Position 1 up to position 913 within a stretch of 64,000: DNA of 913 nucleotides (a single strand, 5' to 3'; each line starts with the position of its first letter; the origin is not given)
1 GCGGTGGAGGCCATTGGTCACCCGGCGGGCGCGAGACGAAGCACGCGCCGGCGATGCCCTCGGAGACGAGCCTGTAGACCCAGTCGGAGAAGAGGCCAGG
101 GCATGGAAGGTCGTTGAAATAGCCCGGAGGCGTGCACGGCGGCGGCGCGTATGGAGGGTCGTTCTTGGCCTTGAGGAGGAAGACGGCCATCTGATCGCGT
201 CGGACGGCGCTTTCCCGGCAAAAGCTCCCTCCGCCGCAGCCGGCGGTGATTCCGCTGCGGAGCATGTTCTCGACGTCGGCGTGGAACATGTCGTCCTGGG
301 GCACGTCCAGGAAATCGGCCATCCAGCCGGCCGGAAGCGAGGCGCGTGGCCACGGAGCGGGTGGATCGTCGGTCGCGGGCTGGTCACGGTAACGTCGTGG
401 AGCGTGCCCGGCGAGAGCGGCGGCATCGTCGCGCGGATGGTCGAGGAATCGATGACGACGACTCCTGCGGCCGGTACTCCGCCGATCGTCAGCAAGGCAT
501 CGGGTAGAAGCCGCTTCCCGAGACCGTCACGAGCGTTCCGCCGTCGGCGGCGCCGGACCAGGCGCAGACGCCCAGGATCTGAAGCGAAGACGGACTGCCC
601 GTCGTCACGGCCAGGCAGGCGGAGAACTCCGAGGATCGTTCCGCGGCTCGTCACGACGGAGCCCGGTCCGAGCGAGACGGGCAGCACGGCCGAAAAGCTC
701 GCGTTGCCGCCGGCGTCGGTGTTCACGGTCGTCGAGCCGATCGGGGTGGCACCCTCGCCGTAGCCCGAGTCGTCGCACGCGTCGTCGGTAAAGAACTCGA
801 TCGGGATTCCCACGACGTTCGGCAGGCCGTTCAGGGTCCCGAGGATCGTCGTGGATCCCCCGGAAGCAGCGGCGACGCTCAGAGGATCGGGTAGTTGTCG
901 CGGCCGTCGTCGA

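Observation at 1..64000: A 23-member, co-directional array of modular SLH-tailed beta-helix surface-protein paralogs fills the window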

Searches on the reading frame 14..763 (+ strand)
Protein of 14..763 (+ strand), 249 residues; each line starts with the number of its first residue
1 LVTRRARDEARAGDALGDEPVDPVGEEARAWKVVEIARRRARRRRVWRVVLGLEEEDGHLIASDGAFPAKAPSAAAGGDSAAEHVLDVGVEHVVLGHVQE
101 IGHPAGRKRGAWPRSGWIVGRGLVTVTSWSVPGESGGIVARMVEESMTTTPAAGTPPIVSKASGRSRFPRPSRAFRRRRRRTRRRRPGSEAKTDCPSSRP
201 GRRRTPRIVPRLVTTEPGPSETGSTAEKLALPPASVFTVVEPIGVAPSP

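Call 11: search_protein_families(library=pfam, proteins=[window:14-763:+], max_evalue=0.01)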
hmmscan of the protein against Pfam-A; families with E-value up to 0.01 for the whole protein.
window:14-763:+ (249 aa): 0 families
